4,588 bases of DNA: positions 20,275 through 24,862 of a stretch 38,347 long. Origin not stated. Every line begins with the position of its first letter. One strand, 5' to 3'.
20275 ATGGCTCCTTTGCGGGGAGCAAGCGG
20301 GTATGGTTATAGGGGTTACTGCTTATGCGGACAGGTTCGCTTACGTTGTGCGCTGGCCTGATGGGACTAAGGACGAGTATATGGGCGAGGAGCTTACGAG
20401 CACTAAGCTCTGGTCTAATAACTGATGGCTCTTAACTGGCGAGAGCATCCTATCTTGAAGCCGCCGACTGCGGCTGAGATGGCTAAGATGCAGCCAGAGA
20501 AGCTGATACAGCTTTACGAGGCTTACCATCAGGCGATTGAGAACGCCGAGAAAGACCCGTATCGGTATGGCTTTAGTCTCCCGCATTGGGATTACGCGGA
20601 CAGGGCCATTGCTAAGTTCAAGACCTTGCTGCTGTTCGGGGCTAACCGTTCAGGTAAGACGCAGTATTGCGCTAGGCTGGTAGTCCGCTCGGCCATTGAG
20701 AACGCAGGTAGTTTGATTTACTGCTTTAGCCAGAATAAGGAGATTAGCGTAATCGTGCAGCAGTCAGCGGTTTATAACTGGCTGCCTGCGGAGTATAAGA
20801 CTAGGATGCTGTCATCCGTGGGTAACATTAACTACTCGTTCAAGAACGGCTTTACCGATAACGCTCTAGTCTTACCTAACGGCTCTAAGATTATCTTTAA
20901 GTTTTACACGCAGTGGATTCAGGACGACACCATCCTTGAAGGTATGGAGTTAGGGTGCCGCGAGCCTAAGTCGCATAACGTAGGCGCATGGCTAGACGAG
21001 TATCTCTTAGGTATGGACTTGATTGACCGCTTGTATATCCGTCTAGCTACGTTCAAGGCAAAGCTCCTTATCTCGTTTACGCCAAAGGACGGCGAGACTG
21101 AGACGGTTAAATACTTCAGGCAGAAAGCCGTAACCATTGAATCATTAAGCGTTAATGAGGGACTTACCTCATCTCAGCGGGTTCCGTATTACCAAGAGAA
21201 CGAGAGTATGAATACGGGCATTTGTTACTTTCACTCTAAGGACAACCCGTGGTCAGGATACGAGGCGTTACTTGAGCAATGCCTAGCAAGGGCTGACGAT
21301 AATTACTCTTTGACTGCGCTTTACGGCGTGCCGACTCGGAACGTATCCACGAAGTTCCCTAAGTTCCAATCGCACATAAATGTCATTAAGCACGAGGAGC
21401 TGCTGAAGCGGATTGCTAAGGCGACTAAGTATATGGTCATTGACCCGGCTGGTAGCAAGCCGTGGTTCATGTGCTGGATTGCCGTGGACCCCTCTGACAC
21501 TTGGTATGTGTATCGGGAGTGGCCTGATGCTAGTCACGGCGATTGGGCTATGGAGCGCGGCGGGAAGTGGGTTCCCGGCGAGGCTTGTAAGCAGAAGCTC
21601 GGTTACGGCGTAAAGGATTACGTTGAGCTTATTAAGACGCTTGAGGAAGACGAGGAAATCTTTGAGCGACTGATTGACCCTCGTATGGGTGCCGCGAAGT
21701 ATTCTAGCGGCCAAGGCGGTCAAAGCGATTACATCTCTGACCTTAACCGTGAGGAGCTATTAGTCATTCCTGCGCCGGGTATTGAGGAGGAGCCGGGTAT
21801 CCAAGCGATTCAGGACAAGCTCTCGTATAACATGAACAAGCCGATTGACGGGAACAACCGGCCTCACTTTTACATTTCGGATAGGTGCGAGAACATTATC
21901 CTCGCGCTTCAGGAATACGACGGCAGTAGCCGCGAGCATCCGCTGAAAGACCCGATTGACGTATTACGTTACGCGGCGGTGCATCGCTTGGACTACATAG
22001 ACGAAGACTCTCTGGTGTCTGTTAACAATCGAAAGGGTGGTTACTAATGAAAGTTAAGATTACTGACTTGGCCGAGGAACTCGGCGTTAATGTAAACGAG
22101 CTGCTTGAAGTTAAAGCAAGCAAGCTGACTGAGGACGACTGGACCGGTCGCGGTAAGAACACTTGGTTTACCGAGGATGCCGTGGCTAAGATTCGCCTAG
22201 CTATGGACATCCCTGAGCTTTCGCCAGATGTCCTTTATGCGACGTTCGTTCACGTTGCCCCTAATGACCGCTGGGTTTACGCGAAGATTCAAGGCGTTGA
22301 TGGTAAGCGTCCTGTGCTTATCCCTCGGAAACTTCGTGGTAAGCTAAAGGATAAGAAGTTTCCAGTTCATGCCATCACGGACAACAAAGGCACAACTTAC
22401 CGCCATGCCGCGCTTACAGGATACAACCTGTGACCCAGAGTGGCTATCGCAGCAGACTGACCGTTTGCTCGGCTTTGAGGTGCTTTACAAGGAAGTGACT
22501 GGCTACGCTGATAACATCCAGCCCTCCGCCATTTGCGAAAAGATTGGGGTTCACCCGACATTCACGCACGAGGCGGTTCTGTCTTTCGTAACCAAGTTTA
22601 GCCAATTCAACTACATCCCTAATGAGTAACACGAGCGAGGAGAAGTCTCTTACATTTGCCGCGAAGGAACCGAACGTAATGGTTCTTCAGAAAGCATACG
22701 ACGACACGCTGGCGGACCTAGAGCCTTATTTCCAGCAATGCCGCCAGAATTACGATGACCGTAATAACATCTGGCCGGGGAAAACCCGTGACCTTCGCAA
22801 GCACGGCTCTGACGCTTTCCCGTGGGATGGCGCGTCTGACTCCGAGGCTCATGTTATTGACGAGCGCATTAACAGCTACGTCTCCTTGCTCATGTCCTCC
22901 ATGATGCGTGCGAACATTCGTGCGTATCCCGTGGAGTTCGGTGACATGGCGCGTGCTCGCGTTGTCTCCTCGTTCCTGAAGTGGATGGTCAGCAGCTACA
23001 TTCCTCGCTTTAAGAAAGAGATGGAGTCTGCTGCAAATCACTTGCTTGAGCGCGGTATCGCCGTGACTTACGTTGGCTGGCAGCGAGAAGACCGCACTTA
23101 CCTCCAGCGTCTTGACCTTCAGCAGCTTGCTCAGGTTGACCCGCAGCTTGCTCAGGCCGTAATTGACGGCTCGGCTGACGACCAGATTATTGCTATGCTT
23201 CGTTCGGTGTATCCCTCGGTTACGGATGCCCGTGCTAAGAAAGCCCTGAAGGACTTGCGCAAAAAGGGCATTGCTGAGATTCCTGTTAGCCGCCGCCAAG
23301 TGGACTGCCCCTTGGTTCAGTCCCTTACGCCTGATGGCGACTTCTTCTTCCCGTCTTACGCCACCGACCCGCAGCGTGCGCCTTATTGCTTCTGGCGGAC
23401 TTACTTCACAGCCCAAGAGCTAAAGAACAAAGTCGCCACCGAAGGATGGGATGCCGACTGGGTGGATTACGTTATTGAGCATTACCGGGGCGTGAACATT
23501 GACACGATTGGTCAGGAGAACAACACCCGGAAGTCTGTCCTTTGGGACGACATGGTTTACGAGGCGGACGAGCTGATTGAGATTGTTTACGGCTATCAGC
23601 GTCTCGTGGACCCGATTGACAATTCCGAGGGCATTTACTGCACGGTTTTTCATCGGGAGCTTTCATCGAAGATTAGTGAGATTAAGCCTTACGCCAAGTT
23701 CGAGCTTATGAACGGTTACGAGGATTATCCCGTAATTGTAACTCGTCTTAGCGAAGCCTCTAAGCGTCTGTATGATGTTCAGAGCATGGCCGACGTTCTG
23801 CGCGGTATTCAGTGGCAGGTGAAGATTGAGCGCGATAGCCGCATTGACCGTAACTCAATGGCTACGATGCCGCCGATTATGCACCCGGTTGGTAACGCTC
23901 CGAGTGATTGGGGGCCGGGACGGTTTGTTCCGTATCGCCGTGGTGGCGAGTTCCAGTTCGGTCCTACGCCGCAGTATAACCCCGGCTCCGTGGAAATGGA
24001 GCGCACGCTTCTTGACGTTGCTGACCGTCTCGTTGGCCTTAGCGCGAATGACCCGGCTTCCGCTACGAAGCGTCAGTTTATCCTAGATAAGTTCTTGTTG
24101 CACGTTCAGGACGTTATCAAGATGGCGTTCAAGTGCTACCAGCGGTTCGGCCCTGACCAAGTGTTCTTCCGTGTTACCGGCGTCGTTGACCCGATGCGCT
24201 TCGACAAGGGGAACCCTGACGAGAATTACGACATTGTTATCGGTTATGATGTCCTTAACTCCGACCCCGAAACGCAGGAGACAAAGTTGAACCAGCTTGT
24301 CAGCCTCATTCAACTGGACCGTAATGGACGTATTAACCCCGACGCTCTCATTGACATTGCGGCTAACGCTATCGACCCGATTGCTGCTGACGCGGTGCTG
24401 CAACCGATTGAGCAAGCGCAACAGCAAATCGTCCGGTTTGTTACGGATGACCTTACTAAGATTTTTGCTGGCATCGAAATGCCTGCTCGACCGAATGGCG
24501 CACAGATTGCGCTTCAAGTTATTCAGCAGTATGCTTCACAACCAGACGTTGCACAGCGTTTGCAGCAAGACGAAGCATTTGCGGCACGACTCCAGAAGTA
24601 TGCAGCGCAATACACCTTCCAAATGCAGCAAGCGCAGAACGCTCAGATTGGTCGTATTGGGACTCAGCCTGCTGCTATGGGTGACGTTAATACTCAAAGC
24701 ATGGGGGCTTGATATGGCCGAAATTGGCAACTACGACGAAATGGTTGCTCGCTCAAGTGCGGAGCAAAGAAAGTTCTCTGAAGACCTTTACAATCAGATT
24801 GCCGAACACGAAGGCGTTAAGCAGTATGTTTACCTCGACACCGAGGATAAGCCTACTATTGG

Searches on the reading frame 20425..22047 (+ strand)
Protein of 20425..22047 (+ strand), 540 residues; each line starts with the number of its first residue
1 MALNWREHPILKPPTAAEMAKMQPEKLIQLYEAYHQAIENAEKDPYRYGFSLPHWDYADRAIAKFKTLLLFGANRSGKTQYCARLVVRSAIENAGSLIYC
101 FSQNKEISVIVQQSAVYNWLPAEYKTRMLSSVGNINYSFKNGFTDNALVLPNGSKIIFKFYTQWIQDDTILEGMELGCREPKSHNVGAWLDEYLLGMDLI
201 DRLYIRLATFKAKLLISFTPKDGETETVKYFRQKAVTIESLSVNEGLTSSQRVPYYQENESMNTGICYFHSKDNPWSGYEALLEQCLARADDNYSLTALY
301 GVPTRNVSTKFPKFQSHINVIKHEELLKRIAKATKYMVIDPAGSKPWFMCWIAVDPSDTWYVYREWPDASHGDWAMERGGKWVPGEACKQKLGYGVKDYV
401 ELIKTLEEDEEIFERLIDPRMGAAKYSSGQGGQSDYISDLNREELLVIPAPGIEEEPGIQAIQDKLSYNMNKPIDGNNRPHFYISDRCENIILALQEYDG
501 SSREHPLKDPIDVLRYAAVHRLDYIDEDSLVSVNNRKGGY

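Call 41: search_protein_families(library=phrogs, proteins=[window:20425-22047:+], max_evalue=0.00001)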
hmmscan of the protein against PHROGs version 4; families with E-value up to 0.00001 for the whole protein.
window:20425-22047:+ (540 aa): 1 family
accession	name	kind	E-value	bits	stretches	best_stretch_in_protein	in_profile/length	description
phrog_2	-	head and packaging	1.3e-10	41.7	1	56-389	275-510/807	terminase large subunit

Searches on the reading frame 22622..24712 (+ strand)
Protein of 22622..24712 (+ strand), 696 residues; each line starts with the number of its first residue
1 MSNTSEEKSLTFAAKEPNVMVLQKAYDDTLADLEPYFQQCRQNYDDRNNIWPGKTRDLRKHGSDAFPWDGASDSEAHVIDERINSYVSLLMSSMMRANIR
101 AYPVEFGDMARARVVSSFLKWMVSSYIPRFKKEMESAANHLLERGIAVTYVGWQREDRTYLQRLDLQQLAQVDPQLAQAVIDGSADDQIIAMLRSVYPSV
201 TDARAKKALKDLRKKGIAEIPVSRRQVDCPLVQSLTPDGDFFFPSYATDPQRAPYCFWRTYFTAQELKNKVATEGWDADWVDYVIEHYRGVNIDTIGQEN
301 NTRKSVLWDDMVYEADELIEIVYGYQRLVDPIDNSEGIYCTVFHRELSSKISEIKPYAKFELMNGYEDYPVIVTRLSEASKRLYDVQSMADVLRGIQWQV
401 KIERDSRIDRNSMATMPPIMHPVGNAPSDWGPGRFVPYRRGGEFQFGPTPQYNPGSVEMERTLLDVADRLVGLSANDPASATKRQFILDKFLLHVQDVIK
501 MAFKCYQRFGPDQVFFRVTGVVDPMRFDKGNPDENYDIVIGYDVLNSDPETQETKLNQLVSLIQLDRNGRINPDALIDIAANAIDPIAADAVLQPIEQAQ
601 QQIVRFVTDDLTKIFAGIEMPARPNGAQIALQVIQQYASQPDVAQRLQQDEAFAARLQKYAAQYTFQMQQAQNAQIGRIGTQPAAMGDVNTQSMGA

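Call 41: search_protein_families(library=phrogs, proteins=[window:22622-24712:+], max_evalue=0.00001)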
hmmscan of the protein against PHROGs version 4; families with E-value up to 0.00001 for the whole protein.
window:22622-24712:+ (696 aa): 0 families

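Call 89: search_protein_families(library=pfam, proteins=[window:22622-24709:+], max_evalue=0.01)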
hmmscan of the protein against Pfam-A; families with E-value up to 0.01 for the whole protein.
window:22622-24709:+ (696 aa): 1 family
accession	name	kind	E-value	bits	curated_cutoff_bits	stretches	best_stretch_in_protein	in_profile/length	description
PF22737.1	NNH6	-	0.0059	17.2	27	0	158-215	6-65/114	NACHT N-terminal Helical domain 6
